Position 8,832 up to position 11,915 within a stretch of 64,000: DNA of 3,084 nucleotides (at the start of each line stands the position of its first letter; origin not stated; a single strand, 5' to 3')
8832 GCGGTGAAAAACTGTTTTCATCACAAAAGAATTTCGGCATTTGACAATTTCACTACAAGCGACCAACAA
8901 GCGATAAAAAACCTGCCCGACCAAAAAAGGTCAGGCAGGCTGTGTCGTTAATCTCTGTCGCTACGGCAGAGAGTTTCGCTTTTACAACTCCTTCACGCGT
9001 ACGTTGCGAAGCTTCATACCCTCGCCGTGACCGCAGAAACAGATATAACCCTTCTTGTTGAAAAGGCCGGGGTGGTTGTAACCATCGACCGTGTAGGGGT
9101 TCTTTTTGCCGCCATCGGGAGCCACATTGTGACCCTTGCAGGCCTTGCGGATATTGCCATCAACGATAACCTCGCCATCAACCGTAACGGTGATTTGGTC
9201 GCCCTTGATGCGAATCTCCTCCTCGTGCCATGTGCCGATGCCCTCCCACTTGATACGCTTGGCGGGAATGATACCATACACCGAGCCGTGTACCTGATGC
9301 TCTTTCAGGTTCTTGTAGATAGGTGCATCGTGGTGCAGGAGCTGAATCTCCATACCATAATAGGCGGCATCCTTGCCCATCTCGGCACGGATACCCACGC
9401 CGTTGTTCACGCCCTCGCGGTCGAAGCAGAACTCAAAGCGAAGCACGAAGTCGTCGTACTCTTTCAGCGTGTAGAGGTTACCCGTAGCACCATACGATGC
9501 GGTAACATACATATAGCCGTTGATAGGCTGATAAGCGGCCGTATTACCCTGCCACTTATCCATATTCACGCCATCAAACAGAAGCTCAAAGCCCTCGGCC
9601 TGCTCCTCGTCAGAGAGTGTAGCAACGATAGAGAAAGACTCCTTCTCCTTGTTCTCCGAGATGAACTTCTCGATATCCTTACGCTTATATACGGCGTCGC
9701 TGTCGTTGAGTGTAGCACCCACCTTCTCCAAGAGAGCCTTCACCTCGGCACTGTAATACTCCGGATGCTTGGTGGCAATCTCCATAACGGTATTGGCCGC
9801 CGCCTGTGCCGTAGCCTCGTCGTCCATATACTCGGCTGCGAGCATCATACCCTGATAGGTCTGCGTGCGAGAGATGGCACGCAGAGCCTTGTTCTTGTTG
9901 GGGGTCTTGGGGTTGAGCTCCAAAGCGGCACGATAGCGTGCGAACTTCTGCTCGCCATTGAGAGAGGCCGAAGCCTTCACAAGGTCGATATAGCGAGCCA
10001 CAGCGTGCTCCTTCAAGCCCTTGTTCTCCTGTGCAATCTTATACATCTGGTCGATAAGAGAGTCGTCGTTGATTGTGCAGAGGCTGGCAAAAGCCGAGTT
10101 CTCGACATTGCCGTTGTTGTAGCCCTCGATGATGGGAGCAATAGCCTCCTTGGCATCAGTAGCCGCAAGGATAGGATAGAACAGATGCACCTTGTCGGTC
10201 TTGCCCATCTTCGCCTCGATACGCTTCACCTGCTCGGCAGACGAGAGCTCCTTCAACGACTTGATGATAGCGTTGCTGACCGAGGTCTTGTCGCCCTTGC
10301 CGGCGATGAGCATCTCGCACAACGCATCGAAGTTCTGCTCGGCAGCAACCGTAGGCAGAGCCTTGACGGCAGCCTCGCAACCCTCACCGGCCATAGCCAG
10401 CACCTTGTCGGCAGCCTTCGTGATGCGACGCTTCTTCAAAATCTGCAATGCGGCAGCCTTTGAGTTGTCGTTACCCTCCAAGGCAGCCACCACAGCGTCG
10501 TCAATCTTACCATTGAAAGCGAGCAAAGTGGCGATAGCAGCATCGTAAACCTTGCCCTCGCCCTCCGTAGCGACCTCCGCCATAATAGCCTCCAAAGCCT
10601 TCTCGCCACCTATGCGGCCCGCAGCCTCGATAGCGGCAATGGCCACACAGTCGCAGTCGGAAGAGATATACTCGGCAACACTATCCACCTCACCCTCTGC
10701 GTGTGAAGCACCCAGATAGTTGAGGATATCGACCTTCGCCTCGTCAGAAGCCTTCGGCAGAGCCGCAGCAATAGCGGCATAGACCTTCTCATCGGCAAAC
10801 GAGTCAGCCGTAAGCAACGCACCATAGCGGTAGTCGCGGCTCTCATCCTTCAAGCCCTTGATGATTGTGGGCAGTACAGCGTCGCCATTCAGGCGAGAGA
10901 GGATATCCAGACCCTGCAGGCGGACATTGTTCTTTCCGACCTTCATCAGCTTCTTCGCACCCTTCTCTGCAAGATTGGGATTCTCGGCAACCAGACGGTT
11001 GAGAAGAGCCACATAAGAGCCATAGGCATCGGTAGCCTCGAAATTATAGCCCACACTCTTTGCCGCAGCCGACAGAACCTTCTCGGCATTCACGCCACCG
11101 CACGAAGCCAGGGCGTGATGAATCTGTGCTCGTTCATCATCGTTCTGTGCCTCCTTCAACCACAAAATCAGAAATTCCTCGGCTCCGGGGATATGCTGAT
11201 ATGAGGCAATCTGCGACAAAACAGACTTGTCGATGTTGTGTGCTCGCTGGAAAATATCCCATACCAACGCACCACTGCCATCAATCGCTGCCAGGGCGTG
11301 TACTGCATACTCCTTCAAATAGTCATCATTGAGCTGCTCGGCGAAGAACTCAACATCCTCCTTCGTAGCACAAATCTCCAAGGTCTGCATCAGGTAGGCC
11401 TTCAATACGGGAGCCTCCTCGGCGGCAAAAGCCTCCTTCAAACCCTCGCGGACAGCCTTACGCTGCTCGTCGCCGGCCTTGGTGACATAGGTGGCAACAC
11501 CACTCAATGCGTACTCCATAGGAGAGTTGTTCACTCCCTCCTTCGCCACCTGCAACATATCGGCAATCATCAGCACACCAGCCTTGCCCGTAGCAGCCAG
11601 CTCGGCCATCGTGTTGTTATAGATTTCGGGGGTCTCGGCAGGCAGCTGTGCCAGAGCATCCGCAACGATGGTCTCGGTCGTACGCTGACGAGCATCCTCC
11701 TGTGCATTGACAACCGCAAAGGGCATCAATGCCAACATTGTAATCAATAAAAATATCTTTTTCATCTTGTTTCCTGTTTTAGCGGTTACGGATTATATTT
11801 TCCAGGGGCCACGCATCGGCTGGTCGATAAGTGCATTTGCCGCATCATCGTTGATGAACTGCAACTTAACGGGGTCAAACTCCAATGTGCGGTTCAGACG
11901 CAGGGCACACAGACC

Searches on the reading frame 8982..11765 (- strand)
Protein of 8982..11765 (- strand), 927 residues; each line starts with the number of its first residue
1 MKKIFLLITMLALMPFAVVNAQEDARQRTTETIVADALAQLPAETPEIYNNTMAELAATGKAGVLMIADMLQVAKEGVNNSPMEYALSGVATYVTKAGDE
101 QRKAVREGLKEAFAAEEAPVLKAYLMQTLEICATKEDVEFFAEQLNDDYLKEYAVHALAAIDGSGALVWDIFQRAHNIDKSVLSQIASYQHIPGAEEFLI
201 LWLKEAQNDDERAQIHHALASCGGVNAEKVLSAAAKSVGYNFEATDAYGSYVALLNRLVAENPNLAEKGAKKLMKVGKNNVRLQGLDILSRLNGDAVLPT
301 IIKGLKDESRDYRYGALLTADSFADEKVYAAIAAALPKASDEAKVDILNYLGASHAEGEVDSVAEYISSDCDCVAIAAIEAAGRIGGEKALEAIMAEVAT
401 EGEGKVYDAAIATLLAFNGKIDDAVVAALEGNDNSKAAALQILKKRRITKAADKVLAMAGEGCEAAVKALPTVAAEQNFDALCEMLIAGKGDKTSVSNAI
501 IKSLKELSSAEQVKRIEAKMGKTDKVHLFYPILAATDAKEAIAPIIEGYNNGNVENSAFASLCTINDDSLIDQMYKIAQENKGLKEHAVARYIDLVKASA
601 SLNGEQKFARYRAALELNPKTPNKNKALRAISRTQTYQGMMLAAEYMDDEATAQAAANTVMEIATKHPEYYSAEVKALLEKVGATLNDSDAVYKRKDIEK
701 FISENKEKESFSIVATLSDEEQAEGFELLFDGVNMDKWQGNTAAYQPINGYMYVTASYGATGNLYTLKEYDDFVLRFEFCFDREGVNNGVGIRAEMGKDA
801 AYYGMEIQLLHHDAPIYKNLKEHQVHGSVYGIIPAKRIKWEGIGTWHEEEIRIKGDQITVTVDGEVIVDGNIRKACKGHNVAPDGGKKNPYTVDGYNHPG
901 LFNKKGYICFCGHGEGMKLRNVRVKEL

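Call 62: search_protein_families(library=pfam, proteins=[window:8982-11765:-], max_evalue=0.00001)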
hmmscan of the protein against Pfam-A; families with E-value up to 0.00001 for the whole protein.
window:8982-11765:- (927 aa): 2 families
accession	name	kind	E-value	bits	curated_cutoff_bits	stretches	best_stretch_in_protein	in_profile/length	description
PF06439.18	3keto-disac_hyd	-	1.1e-29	104.2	26.8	1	725-925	1-187/187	3-keto-disaccharide hydrolase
PF13646.12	HEAT_2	-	8.3e-07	29.7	27.7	0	279-341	14-76/88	HEAT repeats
